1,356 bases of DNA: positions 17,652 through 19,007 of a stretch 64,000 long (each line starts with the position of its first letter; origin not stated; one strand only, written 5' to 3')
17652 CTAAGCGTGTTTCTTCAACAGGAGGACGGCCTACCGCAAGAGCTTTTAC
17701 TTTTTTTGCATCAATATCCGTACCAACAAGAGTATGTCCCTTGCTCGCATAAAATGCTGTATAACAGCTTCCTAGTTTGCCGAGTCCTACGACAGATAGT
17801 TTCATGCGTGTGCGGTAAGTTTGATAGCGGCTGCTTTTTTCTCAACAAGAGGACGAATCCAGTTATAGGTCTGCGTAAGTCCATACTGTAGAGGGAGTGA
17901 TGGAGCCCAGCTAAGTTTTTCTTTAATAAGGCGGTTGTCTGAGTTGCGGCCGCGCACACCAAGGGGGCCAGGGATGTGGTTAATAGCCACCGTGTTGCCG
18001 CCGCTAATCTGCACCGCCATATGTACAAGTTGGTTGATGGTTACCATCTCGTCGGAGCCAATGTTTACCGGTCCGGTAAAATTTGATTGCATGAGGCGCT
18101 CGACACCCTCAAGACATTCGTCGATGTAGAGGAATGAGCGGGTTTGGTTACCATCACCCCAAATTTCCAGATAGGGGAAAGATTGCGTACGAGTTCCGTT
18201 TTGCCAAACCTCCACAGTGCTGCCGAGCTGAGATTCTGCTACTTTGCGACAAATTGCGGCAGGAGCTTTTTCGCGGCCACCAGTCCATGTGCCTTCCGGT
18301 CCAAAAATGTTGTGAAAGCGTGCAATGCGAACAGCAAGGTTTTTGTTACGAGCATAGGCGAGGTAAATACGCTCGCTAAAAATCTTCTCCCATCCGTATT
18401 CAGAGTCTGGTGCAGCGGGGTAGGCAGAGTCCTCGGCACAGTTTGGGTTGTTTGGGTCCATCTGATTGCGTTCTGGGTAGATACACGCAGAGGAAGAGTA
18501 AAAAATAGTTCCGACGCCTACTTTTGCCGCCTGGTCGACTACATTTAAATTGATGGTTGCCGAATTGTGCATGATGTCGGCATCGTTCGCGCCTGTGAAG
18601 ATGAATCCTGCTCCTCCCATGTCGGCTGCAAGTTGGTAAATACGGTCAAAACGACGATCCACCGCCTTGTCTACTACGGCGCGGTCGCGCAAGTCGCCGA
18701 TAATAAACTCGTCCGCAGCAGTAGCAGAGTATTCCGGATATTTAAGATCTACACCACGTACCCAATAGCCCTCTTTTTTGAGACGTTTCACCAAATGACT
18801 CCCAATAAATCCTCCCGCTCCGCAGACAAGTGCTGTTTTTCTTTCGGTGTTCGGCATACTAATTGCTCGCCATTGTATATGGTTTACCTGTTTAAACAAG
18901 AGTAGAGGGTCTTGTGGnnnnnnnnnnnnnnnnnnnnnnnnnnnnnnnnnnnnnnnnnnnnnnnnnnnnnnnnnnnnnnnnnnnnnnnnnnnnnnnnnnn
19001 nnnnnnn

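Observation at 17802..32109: Complete GDP-L-fucose branch plus a GDP-mannose 3,5-epimerase-like enzyme and two GT11-like fucosyltransferases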

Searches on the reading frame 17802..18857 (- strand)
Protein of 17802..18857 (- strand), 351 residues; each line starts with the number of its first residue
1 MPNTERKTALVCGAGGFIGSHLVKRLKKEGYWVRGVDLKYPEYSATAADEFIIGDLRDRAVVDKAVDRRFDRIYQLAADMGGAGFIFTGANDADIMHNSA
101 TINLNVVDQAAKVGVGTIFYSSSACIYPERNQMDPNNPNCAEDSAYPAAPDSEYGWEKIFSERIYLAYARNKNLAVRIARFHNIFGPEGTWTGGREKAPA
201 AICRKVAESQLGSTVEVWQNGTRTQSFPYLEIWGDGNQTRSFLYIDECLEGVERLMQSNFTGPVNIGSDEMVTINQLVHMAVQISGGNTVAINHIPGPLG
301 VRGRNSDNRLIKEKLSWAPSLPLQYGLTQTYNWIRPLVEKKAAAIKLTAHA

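Call 4: search_protein_families(library=ncbifam, proteins=[window:17802-18857:-], max_evalue=0.001)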
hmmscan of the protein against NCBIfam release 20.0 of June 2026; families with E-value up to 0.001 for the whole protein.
window:17802-18857:- (351 aa): 27 families (the best 25 are shown)
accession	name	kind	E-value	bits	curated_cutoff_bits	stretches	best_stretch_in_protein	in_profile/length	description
NF047922.1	GDPFucSynFcl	equivalog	5e-26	91.9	500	1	7-334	3-301/308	GDP-L-fucose synthase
TIGR01179.1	galE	equivalog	3.8e-20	72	262.3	1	10-335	3-326/332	UDP-glucose 4-epimerase GalE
TIGR04180.1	EDH_00030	hypoth_equivalog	4.2e-18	65.4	475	1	10-188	2-179/297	NAD-dependent 4,6-dehydratase LegB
TIGR02197.1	heptose_epim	equivalog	6.8e-18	64.9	274.6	1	10-304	2-278/316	ADP-glyceromanno-heptose 6-epimerase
TIGR01181.1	dTDP_gluc_dehyt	equivalog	6.8e-16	58.2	365.1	1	9-334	2-311/321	dTDP-glucose 4,6-dehydratase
TIGR03466.1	HpnA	hypoth_equivalog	5.4e-14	51.8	367.65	1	8-173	2-159/327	hopanoid-associated sugar epimerase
NF042422.1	oxyalk_red_OleD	equivalog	5e-11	42.5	580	1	10-188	4-172/329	2-alkyl-3-oxoalkanoate reductase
NF042423.1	oxyalk_red_Shew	equivalog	1.1e-08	34.5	580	1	7-189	9-179/331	2-alkyl-3-oxoalkanoate reductase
NF008872.0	PRK11908.1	equivalog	3e-07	29.8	294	1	7-257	2-238/349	bifunctional UDP-4-keto-pentose/UDP-xylose synthase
NF009092.0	PRK12428.1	subfamily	7.4e-07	29.1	242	1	5-76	4-72/261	coniferyl-alcohol dehydrogenase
TIGR01777.1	yfcH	hypoth_equivalog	1.3e-06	28.2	207.35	0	10-47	2-39/292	TIGR01777 family oxidoreductase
NF007956.0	PRK10675.1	subfamily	1.7e-06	27.4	394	1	9-188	3-184/338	UDP-glucose 4-epimerase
NF043036.1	ErythonDh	equivalog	2.3e-06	27.1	325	1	10-182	4-177/321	D-erythronate dehydrogenase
NF058621.1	DiazavRedAvaA7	equivalog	3.6e-06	26.8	400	1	10-81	4-77/304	3-diazoavenalumate denitrifying reductase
NF052578.1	StrlDmthSdmBMthl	equivalog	5.4e-06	26.4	600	1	8-187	2-172/328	sterol demethylase protein SdmB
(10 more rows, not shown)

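Call 5: search_protein_families(library=pfam, proteins=[window:17802-18857:-], max_evalue=0.001)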
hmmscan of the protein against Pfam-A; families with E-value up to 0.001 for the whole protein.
window:17802-18857:- (351 aa): 7 families
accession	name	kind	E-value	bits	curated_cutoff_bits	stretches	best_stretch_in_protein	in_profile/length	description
PF01370.27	Epimerase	-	2.2e-39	135.8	20.9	1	9-267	1-240/240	NAD dependent epimerase/dehydratase family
PF16363.11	GDP_Man_Dehyd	-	2.4e-20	73.7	27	1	10-286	1-267/332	GDP-mannose 4,6 dehydratase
PF01073.25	3Beta_HSD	-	2.5e-09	37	22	1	10-167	1-159/280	3-beta hydroxysteroid dehydrogenase/isomerase family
PF13460.12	NAD_binding_10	-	4.9e-05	23.7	27.2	1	13-132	1-107/184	NAD(P)H-binding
PF07993.18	NAD_binding_4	-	6.5e-05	22.6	20.1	0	106-203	119-227/258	Male sterility protein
PF02719.21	Polysacc_synt_2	-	0.00051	19.8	20.2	0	10-78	2-86/293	Polysaccharide biosynthesis protein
PF05368.20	NmrA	-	0.0008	19.5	27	0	6-136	2-120/298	NmrA-like family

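Call 6: search_solved_structures(query=window:17802-18857:-, max_evalue=1e-10, show_alignments=2)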
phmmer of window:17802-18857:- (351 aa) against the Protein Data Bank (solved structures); distinct sequences matched with E-value up to 1e-10: 34.
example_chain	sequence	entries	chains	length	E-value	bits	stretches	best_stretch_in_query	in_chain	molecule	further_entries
2c59_A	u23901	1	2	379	3.3e-91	309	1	9-343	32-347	GDP-MANNOSE-3', 5'-EPIMERASE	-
2c54_A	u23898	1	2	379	8.7e-91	307.7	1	9-343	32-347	GDP-MANNOSE-3', 5'-EPIMERASE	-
2c5a_A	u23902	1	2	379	1.2e-90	307.2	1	9-343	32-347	GDP-MANNOSE-3', 5'-EPIMERASE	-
2c5e_A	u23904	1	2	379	2.3e-90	306.3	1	9-343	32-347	GDP-MANNOSE-3', 5'-EPIMERASE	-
8sg0_A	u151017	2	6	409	3.6e-89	302.3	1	6-343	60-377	GDP-mannose 3,5-epimerase | GDP-mannose 3,5 epimerase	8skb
4lk3_A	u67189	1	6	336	6.3e-25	91.1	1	5-341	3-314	UDP-glucuronic acid decarboxylase 1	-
4gll_A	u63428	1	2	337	1e-24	90.4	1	5-341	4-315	UDP-glucuronic acid decarboxylase 1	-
2b69_A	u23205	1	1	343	1.1e-24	90.2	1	5-341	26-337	UDP-glucuronate decarboxylase 1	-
4m55_A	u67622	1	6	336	1.2e-24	90.2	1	5-341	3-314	UDP-glucuronic acid decarboxylase 1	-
6wjb_A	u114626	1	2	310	5.6e-22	81.4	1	9-331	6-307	NAD-dependent epimerase/dehydratase family protein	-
6wj9_A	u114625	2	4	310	5.1e-21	78.2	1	9-331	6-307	NAD-dependent epimerase/dehydratase family protein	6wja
8rdg_A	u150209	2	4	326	7.1e-21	77.7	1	9-188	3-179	SDR family NAD(P)-dependent oxidoreductase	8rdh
4zrm_A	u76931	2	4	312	1.1e-20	77.1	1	9-338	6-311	UDP-glucose 4-epimerase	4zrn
8rdi_A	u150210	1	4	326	2.5e-20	75.9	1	9-188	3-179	SDR family NAD(P)-dependent oxidoreductase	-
6bwl_A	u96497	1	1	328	4.9e-19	71.7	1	9-337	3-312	Pal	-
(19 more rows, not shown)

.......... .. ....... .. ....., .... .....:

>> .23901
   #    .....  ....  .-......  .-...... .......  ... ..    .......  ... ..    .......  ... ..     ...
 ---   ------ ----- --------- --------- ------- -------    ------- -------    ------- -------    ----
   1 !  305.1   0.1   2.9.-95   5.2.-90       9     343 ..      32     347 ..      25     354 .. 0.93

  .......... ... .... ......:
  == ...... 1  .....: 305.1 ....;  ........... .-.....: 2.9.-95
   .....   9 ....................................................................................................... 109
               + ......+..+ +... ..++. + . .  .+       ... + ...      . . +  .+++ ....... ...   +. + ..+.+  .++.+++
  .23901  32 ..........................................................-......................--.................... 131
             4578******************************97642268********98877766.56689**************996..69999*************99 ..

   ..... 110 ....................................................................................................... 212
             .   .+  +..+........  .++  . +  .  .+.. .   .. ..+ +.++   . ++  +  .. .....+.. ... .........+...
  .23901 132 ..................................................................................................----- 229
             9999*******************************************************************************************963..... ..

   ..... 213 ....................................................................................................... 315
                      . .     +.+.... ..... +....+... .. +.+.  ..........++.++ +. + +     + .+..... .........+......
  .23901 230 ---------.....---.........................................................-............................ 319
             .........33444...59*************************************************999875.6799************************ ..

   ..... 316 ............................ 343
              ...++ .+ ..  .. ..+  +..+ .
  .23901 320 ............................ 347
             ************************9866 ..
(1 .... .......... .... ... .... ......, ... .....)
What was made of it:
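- Checked: The GME-like protein matches Arabidopsis GME 2c59 at 3.3e-91 and 309 bits, against 6.3e-25 and 91 bits for UDP-glucuronate decarboxylase (call 6).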

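Call 14: find_related_loci(query=window:17802-18857:-, collection=genome_contigs, flank=10000)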
Query window:17802-18857:- (351 aa) in genome_contigs; peptide patterns used: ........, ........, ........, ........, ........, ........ (x = any residue, [..] = any of these).
600 stretches matched a pattern (row limit reached: there are more); 566 encode a relative of the query (tblastn E <= 1e-3); the best 80 are kept; 80 distinct loci.
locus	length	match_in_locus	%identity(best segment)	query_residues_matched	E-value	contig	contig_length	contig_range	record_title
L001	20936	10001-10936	73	7-334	8e-167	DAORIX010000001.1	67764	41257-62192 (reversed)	MAG TPA_asm: Candidatus Paceibacterota bacterium isolate AMR_MDS_5566 NODE_53_length_67764_cov_6.850123, whole genome sh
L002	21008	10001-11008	71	4-340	4e-166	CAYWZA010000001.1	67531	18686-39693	MAG TPA_asm: uncultured Candidatus Saccharibacteria bacterium isolate SRP269290_co7_77 genome assembly, contig: NODE_69_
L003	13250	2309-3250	73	5-334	3e-162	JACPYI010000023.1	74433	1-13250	MAG: Candidatus Sungiibacteriota bacterium isolate NC_groundwater_859_Pr1_B-0.1um_51_34 Montesol18_Bp1_scaffold_1018508,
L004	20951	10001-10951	71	9-341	1e-161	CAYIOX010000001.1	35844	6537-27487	MAG TPA_asm: uncultured Candidatus Saccharibacteria bacterium isolate ERP119705_co3_374 genome assembly, contig: NODE_12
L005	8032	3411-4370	70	1-338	8e-161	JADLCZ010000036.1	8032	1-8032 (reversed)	MAG: Candidatus Nomurabacteria bacterium isolate SJ250 c_000000601084, whole genome shotgun sequence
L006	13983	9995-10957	70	4-340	6e-161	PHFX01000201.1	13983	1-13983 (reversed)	MAG: Candidatus Brocadia sp. WS118 scaffold_88, whole genome shotgun sequence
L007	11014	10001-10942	71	5-334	1e-160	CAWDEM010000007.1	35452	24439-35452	MAG: Ignavibacteriota bacterium isolate MFD05942.bin.1.74 genome assembly, contig: contig_55236, whole genome shotgun se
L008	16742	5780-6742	69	1-339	8e-161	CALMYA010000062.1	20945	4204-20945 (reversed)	MAG TPA_asm: uncultured bacterium isolate SRR6158316_bin.29_CONCOCT_v1.1_MAG genome assembly, contig: ERZ1749643.305, wh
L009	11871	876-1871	68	6-350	4e-160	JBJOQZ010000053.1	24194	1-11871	MAG: Candidatus Parcubacteria bacterium isolate yakimariver_2019_sw_WHONDRS-S19S_0060_B_bin.61 scaffold_2120392, whole g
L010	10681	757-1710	70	7-340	5e-160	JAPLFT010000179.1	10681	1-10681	MAG: Proteobacteria bacterium isolate LacPavin_0920_WC90_MAG_38_6 LacPavin_0920_WC90_scaffold_188621, whole genome shotg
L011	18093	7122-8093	69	3-340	4e-160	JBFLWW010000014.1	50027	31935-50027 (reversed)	MAG: Nitrospirota bacterium isolate MAG042 MAG042_14, whole genome shotgun sequence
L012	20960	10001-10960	69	7-342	2e-159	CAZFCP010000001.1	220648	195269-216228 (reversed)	MAG TPA_asm: uncultured Candidatus Marinamargulisbacteria bacterium isolate SRP219642_co4_549 genome assembly, contig: N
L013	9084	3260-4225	70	7-344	1e-159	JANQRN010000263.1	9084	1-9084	MAG: Rhodothermales bacterium isolate IP29b_bin.67 k99_694829, whole genome shotgun sequence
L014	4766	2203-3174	68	7-346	2e-162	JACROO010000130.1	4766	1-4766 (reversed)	MAG: Nitrospirae bacterium isolate NC_groundwater_1963_Pr3_S-0.2um_42_3 scaffold_518290, whole genome shotgun sequence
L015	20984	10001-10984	67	7-350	8e-159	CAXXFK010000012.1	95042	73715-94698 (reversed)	MAG: Sedimentisphaerales bacterium isolate b913d1aa-c6fb-43ae-b699-25cabd59f994 genome assembly, contig: contig_12, whol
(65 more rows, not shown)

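Call 22: find_encoding_contigs(protein=window:17802-18857:-, flank=3000, max_places=4)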
Protein window:17802-18857:- (351 aa): no gene with exactly this product is on record in the collection.

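Call 23: find_homologous_proteins(query=window:17802-18857:-, max_evalue=1e-30)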
Query window:17802-18857:- (351 aa): 8000 proteins with E <= 1e-30 among 8000 candidates; the best 120 are listed.
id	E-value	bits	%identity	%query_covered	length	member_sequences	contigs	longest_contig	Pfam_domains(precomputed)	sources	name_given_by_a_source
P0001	1.5e-184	631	79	96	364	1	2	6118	PF16363.12,PF01073.26,PF01370.28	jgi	jgi:nucleoside-diphosphate-sugar epimerase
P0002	4.0e-184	630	79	97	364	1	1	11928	PF16363.12,PF01073.26,PF01370.28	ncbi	-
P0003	9.6e-183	625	79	95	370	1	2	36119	PF16363.12,PF01073.26,PF01370.28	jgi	jgi:GDP-D-mannose 3',5'-epimerase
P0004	2.1e-180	617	77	97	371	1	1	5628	PF16363.12,PF01073.26,PF01370.28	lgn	-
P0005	2.6e-180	617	77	96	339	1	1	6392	PF16363.12,PF01073.26,PF01370.28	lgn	-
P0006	4.4e-180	616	76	98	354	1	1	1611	PF16363.12,PF01073.26,PF01370.28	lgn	-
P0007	2.1e-177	607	74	99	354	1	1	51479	PF16363.12,PF01073.26,PF01370.28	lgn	-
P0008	5.0e-177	606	76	96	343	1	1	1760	PF16363.12,PF01370.28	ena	-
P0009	2.4e-173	594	72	98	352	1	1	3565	PF16363.12,PF01073.26,PF01370.28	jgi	jgi:nucleoside-diphosphate-sugar epimerase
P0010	2.9e-173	594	76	95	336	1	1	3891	PF16363.12,PF01073.26,PF01370.28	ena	-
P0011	1.0e-166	572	72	97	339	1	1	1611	PF16363.12,PF01073.26,PF01370.28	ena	-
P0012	1.1e-166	572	73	95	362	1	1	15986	PF16363.12,PF01370.28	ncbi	-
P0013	2.2e-165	568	76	92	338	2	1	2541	PF16363.12,PF01370.28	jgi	jgi:nucleoside-diphosphate-sugar epimerase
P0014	2.0e-163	561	72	95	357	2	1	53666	PF16363.12,PF01073.26,PF01370.28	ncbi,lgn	-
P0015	2.9e-163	561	73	96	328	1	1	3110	PF16363.12,PF01073.26,PF01370.28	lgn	-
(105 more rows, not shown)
